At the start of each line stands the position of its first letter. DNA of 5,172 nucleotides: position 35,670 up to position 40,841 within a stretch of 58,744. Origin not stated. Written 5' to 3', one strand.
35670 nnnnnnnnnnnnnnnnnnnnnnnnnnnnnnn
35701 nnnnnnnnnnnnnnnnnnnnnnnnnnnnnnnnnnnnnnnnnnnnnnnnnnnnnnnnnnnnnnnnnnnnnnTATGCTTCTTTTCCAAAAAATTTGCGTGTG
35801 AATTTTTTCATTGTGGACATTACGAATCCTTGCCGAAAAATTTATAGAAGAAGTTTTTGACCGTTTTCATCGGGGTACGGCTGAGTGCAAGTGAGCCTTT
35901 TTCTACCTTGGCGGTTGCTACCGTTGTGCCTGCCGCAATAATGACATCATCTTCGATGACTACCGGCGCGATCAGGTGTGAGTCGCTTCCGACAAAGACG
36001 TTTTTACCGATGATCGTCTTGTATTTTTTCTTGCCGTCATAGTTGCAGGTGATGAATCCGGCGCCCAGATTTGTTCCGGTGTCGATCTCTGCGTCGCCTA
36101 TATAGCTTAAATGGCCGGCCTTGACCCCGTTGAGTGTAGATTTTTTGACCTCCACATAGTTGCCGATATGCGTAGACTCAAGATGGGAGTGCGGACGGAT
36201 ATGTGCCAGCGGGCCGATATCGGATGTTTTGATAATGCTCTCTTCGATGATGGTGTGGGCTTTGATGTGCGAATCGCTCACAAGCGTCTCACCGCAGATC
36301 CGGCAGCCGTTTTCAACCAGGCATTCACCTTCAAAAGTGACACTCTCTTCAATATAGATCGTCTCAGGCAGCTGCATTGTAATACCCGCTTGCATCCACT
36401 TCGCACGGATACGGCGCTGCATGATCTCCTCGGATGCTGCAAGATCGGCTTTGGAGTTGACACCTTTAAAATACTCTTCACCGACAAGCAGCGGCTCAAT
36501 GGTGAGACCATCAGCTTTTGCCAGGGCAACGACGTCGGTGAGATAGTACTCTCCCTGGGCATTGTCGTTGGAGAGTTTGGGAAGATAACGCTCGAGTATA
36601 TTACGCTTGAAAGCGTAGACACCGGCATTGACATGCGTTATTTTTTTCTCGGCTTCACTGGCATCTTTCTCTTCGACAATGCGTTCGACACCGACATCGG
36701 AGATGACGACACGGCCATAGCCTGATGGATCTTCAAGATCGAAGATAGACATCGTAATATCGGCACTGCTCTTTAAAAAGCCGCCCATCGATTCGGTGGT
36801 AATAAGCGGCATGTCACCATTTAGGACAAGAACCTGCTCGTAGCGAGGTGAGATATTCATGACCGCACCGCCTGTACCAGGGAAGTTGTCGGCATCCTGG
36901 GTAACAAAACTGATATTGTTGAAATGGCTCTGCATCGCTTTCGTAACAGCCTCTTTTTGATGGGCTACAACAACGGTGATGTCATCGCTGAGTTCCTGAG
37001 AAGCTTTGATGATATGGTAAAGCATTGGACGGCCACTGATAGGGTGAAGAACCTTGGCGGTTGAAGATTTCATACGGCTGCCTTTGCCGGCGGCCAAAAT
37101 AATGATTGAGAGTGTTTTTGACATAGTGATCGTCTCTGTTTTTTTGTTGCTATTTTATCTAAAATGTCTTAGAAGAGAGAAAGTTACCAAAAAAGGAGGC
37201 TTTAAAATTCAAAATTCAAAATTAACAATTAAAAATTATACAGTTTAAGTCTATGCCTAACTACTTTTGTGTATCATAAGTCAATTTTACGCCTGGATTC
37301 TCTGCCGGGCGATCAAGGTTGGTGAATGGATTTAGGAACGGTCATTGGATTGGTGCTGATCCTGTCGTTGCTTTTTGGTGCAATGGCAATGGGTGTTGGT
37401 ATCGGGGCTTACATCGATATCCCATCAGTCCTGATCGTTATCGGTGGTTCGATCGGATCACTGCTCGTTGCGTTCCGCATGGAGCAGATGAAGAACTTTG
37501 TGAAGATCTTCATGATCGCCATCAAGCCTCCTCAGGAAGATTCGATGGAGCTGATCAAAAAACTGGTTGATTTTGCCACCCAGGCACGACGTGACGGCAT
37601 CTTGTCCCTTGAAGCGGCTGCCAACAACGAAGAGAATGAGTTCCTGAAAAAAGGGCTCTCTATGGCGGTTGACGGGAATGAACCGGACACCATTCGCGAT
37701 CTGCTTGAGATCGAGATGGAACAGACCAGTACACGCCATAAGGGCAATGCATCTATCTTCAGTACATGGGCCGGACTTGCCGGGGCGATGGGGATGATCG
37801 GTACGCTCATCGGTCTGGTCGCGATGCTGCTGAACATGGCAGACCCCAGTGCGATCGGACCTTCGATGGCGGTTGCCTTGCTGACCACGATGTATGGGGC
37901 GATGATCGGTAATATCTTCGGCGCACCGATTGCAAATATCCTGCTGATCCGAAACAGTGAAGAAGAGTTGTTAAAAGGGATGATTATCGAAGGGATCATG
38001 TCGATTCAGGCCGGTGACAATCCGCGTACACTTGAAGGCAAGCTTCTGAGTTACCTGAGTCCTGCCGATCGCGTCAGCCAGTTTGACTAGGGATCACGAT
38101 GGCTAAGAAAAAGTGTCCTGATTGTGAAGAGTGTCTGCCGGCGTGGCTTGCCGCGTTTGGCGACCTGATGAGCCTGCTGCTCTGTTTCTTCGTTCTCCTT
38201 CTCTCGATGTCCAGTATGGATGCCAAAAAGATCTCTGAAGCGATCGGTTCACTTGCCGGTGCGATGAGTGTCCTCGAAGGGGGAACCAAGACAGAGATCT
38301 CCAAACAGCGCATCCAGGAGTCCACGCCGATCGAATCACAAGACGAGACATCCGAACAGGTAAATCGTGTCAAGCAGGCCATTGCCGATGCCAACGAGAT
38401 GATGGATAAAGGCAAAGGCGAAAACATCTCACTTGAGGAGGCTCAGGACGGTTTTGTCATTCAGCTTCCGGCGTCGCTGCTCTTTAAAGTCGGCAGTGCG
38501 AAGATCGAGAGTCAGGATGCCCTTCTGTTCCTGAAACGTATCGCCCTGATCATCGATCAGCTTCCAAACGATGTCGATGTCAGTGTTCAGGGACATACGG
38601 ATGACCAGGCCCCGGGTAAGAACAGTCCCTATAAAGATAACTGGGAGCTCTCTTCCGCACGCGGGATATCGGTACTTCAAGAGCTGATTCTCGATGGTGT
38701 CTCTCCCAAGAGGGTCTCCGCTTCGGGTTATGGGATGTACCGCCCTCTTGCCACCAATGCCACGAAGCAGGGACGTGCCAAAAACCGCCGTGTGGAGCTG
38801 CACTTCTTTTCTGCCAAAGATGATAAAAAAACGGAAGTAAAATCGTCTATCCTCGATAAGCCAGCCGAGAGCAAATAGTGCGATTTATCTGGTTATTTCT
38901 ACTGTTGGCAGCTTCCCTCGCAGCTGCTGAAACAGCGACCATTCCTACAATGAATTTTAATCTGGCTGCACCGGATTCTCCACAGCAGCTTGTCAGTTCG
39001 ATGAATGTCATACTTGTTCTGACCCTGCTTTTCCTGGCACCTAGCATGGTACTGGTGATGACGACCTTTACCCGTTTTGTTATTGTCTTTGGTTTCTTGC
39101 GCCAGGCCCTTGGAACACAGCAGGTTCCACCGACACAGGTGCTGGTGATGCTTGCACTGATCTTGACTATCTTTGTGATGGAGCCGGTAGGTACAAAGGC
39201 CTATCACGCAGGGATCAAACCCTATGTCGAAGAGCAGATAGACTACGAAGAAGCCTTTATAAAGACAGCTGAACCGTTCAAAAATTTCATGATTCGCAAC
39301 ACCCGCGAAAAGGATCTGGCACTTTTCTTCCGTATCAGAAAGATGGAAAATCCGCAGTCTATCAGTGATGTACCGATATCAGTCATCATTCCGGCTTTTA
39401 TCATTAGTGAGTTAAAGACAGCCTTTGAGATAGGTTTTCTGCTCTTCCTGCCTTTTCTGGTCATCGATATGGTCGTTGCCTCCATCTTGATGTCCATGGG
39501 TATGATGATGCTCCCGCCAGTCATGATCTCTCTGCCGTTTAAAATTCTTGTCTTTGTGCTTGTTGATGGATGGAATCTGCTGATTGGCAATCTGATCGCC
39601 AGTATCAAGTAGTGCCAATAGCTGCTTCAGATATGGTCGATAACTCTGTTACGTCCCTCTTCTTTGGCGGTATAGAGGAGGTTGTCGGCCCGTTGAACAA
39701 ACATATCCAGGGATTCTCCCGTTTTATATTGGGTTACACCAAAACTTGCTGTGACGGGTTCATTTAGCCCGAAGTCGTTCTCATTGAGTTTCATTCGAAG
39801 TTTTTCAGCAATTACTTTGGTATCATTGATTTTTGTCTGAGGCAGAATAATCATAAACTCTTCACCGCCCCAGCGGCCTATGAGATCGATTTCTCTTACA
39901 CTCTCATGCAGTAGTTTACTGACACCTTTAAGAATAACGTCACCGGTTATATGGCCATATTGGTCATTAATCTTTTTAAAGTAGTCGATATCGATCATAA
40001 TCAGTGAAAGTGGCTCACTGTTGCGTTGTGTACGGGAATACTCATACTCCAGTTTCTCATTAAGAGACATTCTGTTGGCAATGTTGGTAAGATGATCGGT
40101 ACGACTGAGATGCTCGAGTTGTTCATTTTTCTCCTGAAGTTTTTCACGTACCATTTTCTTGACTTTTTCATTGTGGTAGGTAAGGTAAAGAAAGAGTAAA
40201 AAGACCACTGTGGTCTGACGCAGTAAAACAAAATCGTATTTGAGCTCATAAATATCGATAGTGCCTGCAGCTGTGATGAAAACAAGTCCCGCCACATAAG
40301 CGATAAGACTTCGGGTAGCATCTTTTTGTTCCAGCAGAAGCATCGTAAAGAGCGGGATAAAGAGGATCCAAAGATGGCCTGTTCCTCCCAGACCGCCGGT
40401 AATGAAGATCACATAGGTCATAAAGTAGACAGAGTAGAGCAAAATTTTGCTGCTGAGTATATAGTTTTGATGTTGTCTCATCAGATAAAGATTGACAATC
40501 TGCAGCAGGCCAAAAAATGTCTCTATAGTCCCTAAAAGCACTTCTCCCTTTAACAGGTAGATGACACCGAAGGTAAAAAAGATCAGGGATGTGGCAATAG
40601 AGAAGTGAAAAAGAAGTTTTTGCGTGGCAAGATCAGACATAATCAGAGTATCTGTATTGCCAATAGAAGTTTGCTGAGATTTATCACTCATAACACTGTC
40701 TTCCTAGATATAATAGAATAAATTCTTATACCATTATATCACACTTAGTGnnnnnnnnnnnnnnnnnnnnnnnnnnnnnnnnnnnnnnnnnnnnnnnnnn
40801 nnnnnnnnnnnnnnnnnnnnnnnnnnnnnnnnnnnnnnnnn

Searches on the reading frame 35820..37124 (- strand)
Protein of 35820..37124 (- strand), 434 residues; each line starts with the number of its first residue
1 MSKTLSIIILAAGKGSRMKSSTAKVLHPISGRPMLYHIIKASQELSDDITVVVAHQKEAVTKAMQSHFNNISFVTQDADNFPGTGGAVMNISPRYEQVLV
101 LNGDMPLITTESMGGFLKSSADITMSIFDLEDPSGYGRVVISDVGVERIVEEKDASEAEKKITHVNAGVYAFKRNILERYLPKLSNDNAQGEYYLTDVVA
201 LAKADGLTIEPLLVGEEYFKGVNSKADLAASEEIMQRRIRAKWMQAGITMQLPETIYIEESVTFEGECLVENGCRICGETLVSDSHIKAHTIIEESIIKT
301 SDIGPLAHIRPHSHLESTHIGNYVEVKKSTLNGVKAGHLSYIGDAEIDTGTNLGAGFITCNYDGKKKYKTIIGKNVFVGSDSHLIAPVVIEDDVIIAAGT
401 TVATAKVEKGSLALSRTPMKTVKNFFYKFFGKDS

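Call 69: search_protein_families(library=pfam, proteins=[window:35820-37124:-], max_evalue=0.000001)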
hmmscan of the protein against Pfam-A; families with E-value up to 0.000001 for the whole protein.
window:35820-37124:- (434 aa): 5 families
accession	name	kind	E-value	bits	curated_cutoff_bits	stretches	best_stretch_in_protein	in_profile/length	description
PF12804.13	NTP_transf_3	-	5.9e-17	62.7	27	1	8-126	2-117/160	MobA-like NTP transferase domain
PF00483.29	NTP_transferase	-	1.6e-12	48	21.2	1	8-202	3-209/245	Nucleotidyl transferase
PF00132.30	Hexapep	-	2e-12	46.7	27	1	370-403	2-35/36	Bacterial transferase hexapeptide (six repeats)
PF01128.25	IspD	-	2.6e-08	34.4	27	1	7-120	3-117/221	2-C-methyl-D-erythritol 4-phosphate cytidylyltransferase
PF14602.12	Hexapep_2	-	5.7e-07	29.6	27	1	370-402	2-32/34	Hexapeptide repeat of succinyl-transferase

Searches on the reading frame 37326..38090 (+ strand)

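Call 69: search_protein_families(library=pfam, proteins=[window:37326-38090:+], max_evalue=0.000001)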
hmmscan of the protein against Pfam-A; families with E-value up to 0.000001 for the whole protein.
window:37326-38090:+ (254 aa): 2 families
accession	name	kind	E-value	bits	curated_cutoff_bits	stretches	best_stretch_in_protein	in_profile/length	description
PF01618.21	MotA_ExbB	-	3.2e-28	98.4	22.9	1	99-213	2-121/127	MotA/TolQ/ExbB proton channel family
PF20560.3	MotA_N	-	3.3e-07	30.9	27.3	1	6-91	1-91/91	Motility protein A N-terminal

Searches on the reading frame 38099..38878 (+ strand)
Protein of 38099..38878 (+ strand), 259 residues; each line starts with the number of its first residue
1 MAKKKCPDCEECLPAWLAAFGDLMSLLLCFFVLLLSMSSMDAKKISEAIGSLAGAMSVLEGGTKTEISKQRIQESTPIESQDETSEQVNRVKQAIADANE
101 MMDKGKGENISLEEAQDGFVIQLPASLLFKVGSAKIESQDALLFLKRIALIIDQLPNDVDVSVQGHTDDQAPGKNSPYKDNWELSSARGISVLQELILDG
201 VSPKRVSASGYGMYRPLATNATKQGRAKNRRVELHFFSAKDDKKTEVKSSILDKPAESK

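Call 69: search_protein_families(library=pfam, proteins=[window:38099-38878:+], max_evalue=0.000001)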
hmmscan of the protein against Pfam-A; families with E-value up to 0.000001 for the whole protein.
window:38099-38878:+ (259 aa): 2 families
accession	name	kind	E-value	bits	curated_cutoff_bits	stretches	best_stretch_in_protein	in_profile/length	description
PF13677.11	MotB_plug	-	4.1e-17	61.9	24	1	4-55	5-57/58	Membrane MotB of proton-channel complex MotA/MotB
PF00691.25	OmpA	-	3e-15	56.8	27.2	1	128-230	1-98/98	OmpA family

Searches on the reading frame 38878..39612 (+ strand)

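Call 69: search_protein_families(library=pfam, proteins=[window:38878-39612:+], max_evalue=0.000001)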
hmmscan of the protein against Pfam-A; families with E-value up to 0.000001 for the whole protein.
window:38878-39612:+ (244 aa): 1 family
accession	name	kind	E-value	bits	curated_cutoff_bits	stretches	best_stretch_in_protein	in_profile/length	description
PF00813.25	FliP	-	2e-81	272.9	26.9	1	47-239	1-191/191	FliP family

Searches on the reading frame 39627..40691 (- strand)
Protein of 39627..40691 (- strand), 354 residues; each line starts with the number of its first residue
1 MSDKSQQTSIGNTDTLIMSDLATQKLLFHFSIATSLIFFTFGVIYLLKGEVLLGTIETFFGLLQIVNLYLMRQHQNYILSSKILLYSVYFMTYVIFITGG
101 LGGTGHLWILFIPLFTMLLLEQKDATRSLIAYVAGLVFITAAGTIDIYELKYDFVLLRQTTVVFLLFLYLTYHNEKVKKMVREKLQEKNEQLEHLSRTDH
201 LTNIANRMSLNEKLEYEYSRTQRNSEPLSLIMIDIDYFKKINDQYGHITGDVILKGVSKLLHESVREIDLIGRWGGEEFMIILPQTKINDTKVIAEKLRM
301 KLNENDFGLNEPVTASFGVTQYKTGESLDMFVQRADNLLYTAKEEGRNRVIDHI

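Call 4: search_protein_families(library=pfam, proteins=[window:39627-40691:-], max_evalue=0.01)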
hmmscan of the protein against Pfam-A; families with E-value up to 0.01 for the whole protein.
window:39627-40691:- (354 aa): 4 families
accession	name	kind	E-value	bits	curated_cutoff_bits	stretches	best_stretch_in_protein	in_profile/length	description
PF00990.26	GGDEF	-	1.8e-44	151.8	23.8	1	198-349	3-161/161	Diguanylate cyclase, GGDEF domain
PF20966.2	MASE6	-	6e-07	30.1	27.4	1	22-144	7-131/170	MASE6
PF22335.1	Cas10-Cmr2_palm2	-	0.00011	22.8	27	1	275-350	58-132/133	Cas10/Cmr2, second palm domain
PF20969.2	MASE11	-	0.0016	18.8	27.3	1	62-168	45-151/168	MASE11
